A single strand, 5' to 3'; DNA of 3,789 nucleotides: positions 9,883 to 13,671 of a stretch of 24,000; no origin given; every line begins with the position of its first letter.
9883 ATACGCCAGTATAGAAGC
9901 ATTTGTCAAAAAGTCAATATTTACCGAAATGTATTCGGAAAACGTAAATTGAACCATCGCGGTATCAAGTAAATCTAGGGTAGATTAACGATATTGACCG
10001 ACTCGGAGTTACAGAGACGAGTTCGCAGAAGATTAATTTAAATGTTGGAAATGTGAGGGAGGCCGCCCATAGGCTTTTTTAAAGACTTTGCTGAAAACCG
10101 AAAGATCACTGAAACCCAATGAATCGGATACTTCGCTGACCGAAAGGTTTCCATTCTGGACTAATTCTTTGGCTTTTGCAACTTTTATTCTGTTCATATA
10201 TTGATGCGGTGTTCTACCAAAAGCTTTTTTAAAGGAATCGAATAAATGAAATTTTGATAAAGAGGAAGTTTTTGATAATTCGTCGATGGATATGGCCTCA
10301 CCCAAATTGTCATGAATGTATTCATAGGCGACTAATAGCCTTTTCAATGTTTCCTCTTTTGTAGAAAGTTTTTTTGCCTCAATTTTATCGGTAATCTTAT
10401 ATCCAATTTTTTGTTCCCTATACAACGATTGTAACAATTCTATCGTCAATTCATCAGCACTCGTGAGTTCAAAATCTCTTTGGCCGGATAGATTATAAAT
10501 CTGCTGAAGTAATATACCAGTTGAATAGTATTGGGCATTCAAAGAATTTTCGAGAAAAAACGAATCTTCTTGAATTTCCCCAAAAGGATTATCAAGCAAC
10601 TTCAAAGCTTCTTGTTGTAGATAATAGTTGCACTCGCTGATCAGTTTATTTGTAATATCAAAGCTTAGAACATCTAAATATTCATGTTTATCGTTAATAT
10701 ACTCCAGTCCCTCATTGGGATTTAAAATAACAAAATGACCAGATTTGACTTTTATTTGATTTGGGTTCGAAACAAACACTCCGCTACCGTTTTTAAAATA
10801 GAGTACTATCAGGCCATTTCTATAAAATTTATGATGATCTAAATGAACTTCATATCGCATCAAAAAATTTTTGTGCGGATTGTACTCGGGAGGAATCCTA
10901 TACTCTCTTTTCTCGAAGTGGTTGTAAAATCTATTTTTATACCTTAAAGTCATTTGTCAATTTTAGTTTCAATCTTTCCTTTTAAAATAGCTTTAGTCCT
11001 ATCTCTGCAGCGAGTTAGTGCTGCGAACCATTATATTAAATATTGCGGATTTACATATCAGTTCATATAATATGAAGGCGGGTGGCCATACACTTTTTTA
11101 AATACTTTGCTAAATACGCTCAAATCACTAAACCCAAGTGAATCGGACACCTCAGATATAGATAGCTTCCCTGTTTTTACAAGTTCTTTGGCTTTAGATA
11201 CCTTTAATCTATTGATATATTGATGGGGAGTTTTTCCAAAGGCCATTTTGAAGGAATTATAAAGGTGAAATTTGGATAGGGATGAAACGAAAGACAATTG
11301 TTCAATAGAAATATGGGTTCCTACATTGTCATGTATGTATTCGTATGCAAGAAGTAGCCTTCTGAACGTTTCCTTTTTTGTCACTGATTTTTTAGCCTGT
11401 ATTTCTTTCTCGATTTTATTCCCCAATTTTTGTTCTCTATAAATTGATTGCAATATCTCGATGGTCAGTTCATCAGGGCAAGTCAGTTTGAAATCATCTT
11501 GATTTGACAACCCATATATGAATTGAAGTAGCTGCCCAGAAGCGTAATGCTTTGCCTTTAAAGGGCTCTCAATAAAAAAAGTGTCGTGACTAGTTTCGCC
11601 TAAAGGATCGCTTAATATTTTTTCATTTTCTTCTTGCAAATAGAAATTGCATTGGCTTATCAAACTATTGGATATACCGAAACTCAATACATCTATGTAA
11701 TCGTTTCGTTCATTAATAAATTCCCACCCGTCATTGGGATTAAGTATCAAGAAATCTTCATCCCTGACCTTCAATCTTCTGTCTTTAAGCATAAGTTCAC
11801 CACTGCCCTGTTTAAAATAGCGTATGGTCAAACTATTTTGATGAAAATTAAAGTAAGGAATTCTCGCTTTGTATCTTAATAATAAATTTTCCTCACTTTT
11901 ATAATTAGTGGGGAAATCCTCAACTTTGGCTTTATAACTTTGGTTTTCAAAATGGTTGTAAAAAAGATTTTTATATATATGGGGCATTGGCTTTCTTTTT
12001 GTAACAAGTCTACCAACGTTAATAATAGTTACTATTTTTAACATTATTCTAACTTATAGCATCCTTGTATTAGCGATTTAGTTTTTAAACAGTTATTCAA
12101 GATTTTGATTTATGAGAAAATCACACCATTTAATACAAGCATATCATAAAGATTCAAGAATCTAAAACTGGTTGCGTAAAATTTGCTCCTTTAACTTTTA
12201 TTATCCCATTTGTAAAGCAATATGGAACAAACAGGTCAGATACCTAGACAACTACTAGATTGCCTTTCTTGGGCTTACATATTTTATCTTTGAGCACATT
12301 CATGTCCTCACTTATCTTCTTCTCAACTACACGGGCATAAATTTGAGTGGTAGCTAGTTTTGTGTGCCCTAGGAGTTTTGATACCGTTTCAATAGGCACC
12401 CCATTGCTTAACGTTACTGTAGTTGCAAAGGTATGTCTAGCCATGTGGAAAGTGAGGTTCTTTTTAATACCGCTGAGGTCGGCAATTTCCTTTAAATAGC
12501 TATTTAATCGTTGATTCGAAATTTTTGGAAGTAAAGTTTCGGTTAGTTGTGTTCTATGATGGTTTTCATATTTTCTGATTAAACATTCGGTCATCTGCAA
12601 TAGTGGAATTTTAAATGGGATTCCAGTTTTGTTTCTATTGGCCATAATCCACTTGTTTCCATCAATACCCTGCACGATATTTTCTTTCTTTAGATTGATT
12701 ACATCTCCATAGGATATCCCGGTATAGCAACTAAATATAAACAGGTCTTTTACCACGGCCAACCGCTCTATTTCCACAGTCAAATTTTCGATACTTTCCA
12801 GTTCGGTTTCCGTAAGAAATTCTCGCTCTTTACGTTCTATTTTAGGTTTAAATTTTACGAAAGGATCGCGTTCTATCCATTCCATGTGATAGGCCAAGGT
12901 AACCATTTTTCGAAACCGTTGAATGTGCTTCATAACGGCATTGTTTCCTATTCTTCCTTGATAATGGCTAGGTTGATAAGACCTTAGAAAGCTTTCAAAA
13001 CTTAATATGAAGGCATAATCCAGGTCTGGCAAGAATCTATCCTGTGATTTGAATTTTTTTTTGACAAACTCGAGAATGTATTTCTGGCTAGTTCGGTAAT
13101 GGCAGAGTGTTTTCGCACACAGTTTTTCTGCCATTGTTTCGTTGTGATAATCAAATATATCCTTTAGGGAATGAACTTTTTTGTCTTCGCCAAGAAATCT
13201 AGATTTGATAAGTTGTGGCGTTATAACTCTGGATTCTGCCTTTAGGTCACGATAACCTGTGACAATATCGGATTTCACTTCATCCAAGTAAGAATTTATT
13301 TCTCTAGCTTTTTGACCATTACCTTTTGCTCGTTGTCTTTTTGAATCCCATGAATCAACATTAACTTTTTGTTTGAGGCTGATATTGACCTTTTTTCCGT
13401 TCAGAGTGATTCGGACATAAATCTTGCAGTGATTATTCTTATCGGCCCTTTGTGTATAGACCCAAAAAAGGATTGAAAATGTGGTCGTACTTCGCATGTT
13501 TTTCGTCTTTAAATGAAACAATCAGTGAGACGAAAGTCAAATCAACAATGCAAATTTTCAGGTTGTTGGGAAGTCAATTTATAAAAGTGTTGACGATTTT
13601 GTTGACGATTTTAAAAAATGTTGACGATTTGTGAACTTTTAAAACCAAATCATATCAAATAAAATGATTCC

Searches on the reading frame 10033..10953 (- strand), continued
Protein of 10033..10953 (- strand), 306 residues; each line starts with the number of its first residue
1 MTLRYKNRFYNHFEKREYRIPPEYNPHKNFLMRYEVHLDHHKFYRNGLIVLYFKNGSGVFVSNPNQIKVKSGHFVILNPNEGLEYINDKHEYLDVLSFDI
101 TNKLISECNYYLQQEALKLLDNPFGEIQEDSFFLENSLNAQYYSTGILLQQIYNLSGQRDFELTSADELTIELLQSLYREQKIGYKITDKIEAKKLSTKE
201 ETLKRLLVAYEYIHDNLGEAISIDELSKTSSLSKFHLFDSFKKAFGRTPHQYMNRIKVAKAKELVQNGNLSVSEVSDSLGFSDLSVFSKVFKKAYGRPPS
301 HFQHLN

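Call 63: search_protein_families(library=pfam, proteins=[L019:11617-12222:+, L021:13819-14373:+, L083:801-1430:-, L022:18733-19254:+, L025:13904-14461:+, L005:8879-9436:+, L083:5083-5793:+], max_evalue=0.001)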
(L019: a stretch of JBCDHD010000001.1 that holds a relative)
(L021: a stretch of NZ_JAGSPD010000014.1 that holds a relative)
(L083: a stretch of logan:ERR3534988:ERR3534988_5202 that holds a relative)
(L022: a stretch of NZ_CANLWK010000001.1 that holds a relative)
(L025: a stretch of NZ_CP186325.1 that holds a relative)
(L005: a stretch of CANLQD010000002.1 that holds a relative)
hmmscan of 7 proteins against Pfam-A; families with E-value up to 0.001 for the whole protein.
L019:11617-12222:+ (201 aa): 4 families
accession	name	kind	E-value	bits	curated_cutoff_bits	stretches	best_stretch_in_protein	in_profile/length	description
PF08281.18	Sigma70_r4_2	-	5.3e-15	55.2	25.7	1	140-192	2-54/54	Sigma-70, region 4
PF04542.20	Sigma70_r2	-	1.2e-14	54.3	24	1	47-114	1-70/71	Sigma-70 region 2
PF04545.22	Sigma70_r4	-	0.0001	22.2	24.1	1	146-193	2-49/50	Sigma-70, region 4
PF22167.2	PH0730-like_N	-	0.00034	21.1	30.2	1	151-190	4-41/60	PH0730-like, N-terminal domain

L021:13819-14373:+ (184 aa): 0 families

L083:801-1430:- (209 aa): 0 families

L022:18733-19254:+ (173 aa): 1 family
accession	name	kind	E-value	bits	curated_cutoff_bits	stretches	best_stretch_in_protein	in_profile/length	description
PF10677.15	DUF2490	-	5.4e-05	23.4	29.8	1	85-144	113-172/186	Protein of unknown function (DUF2490)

L025:13904-14461:+ (185 aa): 4 families
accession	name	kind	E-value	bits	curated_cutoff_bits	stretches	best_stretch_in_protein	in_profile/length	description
PF13568.12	OMP_b-brl_2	-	6.3e-27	95.2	27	1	19-161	1-173/175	Outer membrane protein beta-barrel domain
PF13505.12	OMP_b-brl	-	1.7e-16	61.3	28.7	1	8-182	4-173/175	Outer membrane protein beta-barrel domain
PF13557.12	Phenol_MetA_deg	-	1.2e-05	25.9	22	1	19-159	85-226/242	Putative MetA-pathway of phenol degradation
PF11751.14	PorP_SprF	-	4.9e-05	23.4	22.3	1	58-182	186-273/273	Type IX secretion system membrane protein PorP/SprF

L005:8879-9436:+ (185 aa): 2 families
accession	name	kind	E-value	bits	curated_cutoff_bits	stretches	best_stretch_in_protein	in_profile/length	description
PF16395.11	DUF5004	-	9e-29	100.9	21.6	1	36-184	2-152/153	Domain of unknown function (DUF5004)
PF13648.12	Lipocalin_4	-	6.6e-05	24.2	22.4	1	57-141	1-70/89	Lipocalin-like domain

L083:5083-5793:+ (236 aa): 0 families

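Call 64: search_protein_families(library=ncbifam, proteins=[window:10033-10953:-], max_evalue=0.001)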
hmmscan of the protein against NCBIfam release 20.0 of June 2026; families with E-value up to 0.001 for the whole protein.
window:10033-10953:- (306 aa): 27 families (the best 25 are shown)
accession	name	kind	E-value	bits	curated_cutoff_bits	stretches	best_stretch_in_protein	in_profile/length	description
TIGR04094.1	adjacent_YSIRK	equivalog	1.7e-20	73.3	200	1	168-303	252-383/383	YSIRK-targeted surface antigen transcriptional regulator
NF010028.0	PRK13503.1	equivalog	4.6e-18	65.6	288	1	40-302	32-269/278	HTH-type transcriptional activator RhaS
NF007860.0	PRK10572.1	equivalog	1.2e-17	63.7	208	1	188-304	167-283/292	arabinose operon transcriptional regulator AraC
NF047788.1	TransRegPocR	equivalog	1.1e-15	57.7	500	1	192-304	177-289/296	transcriptional regulator PocR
NF049932.1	TranspRegBtr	equivalog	4.5e-14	51.9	900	1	149-302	112-262/531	bacillibactin transport transcriptional regulator Btr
NF047455.1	TF_Staph_AryK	equivalog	1.6e-13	49.8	850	1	35-304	10-257/759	transcriptional regulator AryK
NF052371.1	TransRegGbdRPseu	equivalog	1.5e-12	47.2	480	1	204-300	225-321/365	choline metabolism transcriptional regulator GbdR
NF010027.0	PRK13502.1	equivalog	2.1e-12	47.1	384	1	146-305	120-277/282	HTH-type transcriptional activator RhaR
NF006902.0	PRK09393.1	equivalog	1.7e-11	43.9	425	1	201-303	217-319/327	transcriptional regulator FtrA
NF010025.2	PRK13500.1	equivalog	6.8e-11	42.2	525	1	147-305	121-277/282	HTH-type transcriptional activator RhaR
NF010026.0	PRK13501.1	equivalog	1.1e-10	41.1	363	1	49-303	41-275/290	HTH-type transcriptional activator RhaR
NF012144.2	ramA_TF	equivalog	1.6e-10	41.4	180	1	210-304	11-105/108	RamA family antibiotic efflux transcriptional regulator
NF007584.0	PRK10219.1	equivalog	1.6e-10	41.3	174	1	210-304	11-105/107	superoxide response transcriptional regulator SoxS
NF041686.2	ant_diox_reg_AndR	equivalog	1.6e-10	41.1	350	1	204-301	217-316/321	anthranilate 1,2-dioxygenase regulatory protein AndR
NF012198.0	MarA_TF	equivalog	9.6e-10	38.7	250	1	210-303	15-108/124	MDR efflux pump AcrAB transcriptional activator MarA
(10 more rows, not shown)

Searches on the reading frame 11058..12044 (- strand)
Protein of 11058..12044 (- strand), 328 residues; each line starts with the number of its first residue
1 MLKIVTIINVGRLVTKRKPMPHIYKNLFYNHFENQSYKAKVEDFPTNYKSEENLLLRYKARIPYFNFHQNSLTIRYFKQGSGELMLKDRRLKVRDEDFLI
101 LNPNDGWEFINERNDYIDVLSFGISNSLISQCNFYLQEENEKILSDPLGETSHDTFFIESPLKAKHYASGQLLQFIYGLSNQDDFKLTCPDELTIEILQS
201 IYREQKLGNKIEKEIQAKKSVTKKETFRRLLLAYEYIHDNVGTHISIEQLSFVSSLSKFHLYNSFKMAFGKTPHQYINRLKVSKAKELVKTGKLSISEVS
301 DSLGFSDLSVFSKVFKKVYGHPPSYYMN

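Call 10: search_protein_families(library=pfam, proteins=[window:11058-12044:-])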
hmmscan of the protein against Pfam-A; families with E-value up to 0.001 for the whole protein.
window:11058-12044:- (328 aa): 2 families
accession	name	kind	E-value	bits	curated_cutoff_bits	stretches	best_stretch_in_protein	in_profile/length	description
PF12833.13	HTH_18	-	4.3e-19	69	33.6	1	255-327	6-78/80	Helix-turn-helix domain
PF00165.29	HTH_AraC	-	3.9e-15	56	26.6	2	291-327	6-41/42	Bacterial regulatory helix-turn-helix proteins, AraC family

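Call 64: search_protein_families(library=ncbifam, proteins=[window:11058-12044:-], max_evalue=0.001)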
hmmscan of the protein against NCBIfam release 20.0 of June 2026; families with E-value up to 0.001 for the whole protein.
window:11058-12044:- (328 aa): 26 families (the best 25 are shown)
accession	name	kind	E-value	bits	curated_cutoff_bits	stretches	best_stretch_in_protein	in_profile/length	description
TIGR04094.1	adjacent_YSIRK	equivalog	3.7e-16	59.1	200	1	235-326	292-382/383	YSIRK-targeted surface antigen transcriptional regulator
NF007860.0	PRK10572.1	equivalog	1.3e-15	57.1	208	1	213-326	168-281/292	arabinose operon transcriptional regulator AraC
NF049932.1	TranspRegBtr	equivalog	7.7e-15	54.4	900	1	214-327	150-263/531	bacillibactin transport transcriptional regulator Btr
NF047788.1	TransRegPocR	equivalog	6.3e-13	48.6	500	1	213-326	174-287/296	transcriptional regulator PocR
NF010028.0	PRK13503.1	equivalog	2.2e-12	47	288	1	212-323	158-266/278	HTH-type transcriptional activator RhaS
NF006902.0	PRK09393.1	equivalog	6.8e-11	41.9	425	1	217-326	209-318/327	transcriptional regulator FtrA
NF052371.1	TransRegGbdRPseu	equivalog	1.4e-09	37.5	480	1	231-323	228-320/365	choline metabolism transcriptional regulator GbdR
NF047455.1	TF_Staph_AryK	equivalog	2.9e-09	35.7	850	1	218-326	147-255/759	transcriptional regulator AryK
NF008564.0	PRK11511.1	equivalog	4.7e-09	36.4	202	1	234-326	15-107/127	MDR efflux pump AcrAB transcriptional activator MarA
NF012198.0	MarA_TF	equivalog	5.9e-09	36.1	250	1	234-326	15-107/124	MDR efflux pump AcrAB transcriptional activator MarA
NF007584.0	PRK10219.1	equivalog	6.5e-09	36.1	174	1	235-327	12-104/107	superoxide response transcriptional regulator SoxS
NF033869.1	viru_reg_Rsp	equivalog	7e-09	34.7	400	1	155-325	84-244/701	AraC family transcriptional regulator Rsp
NF012144.2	ramA_TF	equivalog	4e-08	33.7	180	1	235-326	12-103/108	RamA family antibiotic efflux transcriptional regulator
NF007633.0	PRK10296.1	equivalog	4e-08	33.1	264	1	236-326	180-271/280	transcriptional regulator ChbR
NF041686.2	ant_diox_reg_AndR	equivalog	4.8e-08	33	350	1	225-325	214-316/321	anthranilate 1,2-dioxygenase regulatory protein AndR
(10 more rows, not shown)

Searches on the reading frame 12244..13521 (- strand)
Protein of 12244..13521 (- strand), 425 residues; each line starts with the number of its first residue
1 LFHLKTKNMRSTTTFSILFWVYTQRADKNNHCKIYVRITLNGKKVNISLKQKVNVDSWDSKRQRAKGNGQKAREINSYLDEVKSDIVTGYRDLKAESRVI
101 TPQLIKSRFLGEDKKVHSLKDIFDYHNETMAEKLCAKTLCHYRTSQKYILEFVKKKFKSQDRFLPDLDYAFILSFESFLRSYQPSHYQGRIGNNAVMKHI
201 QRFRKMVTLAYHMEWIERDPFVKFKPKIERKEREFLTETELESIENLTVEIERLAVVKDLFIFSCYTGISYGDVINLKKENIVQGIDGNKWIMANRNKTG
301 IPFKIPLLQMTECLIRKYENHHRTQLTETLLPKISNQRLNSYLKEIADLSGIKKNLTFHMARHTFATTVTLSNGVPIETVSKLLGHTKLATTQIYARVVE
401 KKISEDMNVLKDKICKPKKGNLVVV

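Call 64: search_protein_families(library=ncbifam, proteins=[window:12244-13521:-], max_evalue=0.001)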
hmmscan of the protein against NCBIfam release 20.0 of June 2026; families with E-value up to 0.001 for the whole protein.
window:12244-13521:- (425 aa): 9 families
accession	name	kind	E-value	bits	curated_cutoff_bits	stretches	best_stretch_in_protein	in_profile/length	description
NF040815.2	recomb_XerA_Arch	equivalog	2.1e-26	93.1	220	1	124-405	2-261/263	site-specific tyrosine recombinase/integron integrase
TIGR02224.1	recomb_XerC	equivalog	1.1e-20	74.3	335.15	1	131-404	10-283/295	tyrosine recombinase XerC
TIGR02225.1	recomb_XerD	equivalog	2.7e-20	72.9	329.6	1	131-405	10-281/290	site-specific tyrosine recombinase XerD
NF001399.0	PRK00283.1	subfamily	1.3e-16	60.8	279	1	134-405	22-290/300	tyrosine recombinase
TIGR02249.1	integrase_gron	subfamily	2.6e-13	50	265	1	333-402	236-304/315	integron integrase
NF002331.0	PRK01287.1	subfamily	2.2e-10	40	371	1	133-400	41-314/365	site-specific tyrosine recombinase XerC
NF011946.0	PRK15417.1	equivalog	2e-08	33.8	435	1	336-400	254-317/337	integron integrase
NF003462.0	PRK05084.1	equivalog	2e-07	30.1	267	1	353-411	300-357/360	tyrosine recombinase XerS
NF047926.1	integrase_GmtZ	equivalog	8.5e-06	24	600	1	336-419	407-491/784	gamma-mobile-trio integrase GmtZ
